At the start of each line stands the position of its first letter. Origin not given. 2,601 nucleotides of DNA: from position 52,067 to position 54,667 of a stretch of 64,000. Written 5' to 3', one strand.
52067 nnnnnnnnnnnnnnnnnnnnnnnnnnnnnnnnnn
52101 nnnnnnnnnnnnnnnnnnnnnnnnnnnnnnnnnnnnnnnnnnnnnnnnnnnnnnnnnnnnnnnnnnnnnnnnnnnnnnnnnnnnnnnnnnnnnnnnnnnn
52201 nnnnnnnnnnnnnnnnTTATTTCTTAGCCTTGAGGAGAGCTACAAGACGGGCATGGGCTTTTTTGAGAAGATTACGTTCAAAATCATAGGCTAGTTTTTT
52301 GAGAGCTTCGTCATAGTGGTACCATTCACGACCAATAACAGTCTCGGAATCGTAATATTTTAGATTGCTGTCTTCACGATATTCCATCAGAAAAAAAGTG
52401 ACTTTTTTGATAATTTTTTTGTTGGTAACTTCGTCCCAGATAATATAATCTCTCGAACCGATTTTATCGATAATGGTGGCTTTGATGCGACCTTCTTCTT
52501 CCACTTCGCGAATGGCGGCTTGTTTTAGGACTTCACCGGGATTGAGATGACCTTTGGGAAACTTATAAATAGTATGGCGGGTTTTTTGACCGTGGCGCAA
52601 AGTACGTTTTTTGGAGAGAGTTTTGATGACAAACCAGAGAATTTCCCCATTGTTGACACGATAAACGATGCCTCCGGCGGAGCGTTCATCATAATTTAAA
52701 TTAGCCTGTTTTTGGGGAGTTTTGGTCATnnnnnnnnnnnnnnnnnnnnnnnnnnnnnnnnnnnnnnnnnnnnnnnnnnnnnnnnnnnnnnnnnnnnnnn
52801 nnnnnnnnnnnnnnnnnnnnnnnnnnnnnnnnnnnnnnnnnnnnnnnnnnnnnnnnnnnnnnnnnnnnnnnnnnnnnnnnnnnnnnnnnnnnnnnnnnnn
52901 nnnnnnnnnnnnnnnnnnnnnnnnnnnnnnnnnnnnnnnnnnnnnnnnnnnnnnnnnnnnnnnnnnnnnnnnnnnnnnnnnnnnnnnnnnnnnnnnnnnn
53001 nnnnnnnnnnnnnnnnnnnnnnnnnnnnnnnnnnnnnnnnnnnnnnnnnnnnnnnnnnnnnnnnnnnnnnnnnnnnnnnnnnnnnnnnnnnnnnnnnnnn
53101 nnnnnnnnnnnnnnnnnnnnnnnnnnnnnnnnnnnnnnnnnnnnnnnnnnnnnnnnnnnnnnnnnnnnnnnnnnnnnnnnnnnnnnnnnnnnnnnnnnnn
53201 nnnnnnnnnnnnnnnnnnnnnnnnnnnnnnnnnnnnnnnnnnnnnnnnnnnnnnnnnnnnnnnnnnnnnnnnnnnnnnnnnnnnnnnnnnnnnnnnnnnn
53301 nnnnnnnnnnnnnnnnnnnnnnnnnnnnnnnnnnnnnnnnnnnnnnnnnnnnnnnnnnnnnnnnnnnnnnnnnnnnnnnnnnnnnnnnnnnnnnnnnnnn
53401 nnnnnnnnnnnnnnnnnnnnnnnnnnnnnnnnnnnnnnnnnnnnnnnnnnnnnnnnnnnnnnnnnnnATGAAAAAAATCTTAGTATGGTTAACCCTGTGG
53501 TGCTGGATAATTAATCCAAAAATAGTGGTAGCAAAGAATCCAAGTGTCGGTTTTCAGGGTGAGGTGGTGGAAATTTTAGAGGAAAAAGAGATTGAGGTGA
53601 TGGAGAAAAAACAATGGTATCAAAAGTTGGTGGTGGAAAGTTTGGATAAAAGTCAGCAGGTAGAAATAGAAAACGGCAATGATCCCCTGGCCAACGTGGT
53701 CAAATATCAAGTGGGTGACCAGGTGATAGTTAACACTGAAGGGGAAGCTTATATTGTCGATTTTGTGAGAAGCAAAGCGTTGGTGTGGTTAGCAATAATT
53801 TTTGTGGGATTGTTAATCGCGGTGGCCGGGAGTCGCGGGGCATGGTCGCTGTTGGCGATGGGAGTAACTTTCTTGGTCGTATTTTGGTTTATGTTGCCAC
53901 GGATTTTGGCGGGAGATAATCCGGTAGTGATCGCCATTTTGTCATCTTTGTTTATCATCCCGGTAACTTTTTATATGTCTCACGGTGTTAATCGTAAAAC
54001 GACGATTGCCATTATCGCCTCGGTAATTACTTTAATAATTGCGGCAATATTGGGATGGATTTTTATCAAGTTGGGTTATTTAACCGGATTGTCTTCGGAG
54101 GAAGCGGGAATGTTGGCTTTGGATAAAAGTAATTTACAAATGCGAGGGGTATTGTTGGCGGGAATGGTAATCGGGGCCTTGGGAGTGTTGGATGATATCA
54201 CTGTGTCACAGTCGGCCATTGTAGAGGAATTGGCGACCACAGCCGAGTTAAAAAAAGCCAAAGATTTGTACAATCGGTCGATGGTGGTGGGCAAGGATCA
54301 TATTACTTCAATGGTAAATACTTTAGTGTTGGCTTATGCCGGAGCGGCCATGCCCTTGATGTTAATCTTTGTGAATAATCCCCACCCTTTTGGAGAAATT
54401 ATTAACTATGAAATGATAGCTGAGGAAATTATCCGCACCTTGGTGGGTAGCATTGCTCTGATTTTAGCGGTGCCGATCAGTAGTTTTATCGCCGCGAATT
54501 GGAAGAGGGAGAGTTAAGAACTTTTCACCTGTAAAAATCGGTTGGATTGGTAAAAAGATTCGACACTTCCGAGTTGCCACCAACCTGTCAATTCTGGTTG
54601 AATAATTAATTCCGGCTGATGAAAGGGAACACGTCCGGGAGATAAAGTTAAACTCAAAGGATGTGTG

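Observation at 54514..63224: NUDIX-dense module with two paralogous wHTH-NUDIX fusion regulators sharing a palindromic operator, plus NUDIX/His-phosphatase and NUDIX/HD gene pairs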

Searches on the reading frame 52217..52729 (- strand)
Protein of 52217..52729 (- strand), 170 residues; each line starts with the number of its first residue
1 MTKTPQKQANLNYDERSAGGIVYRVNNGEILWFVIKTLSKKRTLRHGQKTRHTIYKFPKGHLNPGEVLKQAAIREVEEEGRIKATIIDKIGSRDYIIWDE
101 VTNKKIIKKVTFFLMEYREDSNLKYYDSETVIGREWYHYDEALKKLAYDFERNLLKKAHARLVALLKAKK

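Call 3: search_protein_families(library=pfam, proteins=[window:52217-52729:-], max_evalue=0.01)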
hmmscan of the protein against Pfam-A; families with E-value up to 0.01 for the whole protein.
window:52217-52729:- (170 aa): 1 family
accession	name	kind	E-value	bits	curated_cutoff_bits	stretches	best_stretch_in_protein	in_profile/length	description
PF00293.34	NUDIX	-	1.3e-12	48.4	21.1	1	48-156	24-132/134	NUDIX domain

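Call 8: search_protein_families(library=ncbifam, proteins=[window:52217-52729:-], max_evalue=0.01)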
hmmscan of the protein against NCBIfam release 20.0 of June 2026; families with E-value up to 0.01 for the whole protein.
window:52217-52729:- (170 aa): 15 families
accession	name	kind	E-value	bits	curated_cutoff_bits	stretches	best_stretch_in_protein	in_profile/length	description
NF052459.1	OxoGTPPhMutT1Mycb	equivalog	4.8e-08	32.4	475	1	28-157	5-124/292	8-oxo-(d)GTP phosphatase MutT1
NF001935.0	PRK00714.1-2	equivalog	1.3e-05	24.8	259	1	38-109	16-87/183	RNA pyrophosphohydrolase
TIGR02705.1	nudix_YtkD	equivalog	1.8e-05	24.3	154.4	1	52-122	44-110/156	RNA deprotection pyrophosphohydrolase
NF007834.0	PRK10546.1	equivalog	3.2e-05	23.7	156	1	45-95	22-72/135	pyrimidine (deoxy)nucleoside triphosphate diphosphatase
NF001938.0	PRK00714.1-5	equivalog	4.7e-05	22.8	116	1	18-89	15-82/172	RNA pyrophosphohydrolase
NF001937.0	PRK00714.1-4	equivalog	5.1e-05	23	139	1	39-96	17-75/161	RNA pyrophosphohydrolase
NF008044.0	PRK10776.1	equivalog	0.00028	20.8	148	1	48-116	26-88/130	8-oxo-dGTP diphosphatase MutT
TIGR00586.1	mutt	equivalog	0.0003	20.8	97.9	1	53-90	32-69/129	8-oxo-dGTP diphosphatase MutT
NF006530.0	PRK08999.1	equivalog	0.00047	19.3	245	1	45-88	25-68/315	Nudix family hydrolase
NF001299.0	PRK00241.1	equivalog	0.0007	19.1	158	1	48-96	154-202/263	NAD(+) diphosphatase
NF041652.1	Nud_hyd_Dein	equivalog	0.0012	19.1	200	1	15-90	13-80/152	Nudix hydrolase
NF001936.0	PRK00714.1-3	equivalog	0.0015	18.4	118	1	52-89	34-72/155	RNA pyrophosphohydrolase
NF006961.0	PRK09438.1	equivalog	0.0016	17.9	103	1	60-146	39-133/151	dihydroneopterin triphosphate diphosphatase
NF008736.0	PRK11762.1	equivalog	0.0036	16.8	169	1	56-84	77-105/186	ADP compounds hydrolase NudE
NF001934.0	PRK00714.1-1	equivalog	0.0053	16.2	241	0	44-85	22-63/176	RNA pyrophosphohydrolase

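Call 71: search_protein_families(library=padloc, proteins=[window:52217-52729:-], max_evalue=0.01)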
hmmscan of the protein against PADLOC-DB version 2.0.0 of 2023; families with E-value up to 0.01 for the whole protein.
window:52217-52729:- (170 aa): 1 family
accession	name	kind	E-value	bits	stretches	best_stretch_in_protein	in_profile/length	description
PDLC04899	PDC-S07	-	6.6e-07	27.1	1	44-97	24-77/135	-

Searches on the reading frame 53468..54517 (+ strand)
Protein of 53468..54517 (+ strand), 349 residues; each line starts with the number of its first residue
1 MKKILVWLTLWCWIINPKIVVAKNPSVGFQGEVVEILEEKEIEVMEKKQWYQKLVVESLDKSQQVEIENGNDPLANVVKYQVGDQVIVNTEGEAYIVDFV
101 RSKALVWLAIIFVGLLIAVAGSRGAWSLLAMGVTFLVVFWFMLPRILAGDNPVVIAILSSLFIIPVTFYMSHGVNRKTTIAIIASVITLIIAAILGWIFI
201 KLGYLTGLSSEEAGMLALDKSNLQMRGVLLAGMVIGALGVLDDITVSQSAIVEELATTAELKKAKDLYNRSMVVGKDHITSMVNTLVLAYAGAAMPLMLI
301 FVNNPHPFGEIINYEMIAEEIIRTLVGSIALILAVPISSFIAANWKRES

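Call 88: search_protein_families(library=pfam, proteins=[window:53468-54517:+], max_evalue=0.001)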
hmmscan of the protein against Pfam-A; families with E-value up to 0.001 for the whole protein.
window:53468-54517:+ (349 aa): 1 family
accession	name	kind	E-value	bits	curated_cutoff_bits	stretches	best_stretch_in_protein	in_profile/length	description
PF07907.16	YibE_F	-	9.1e-73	245.2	27.2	1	105-343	1-240/241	YibE/F-like protein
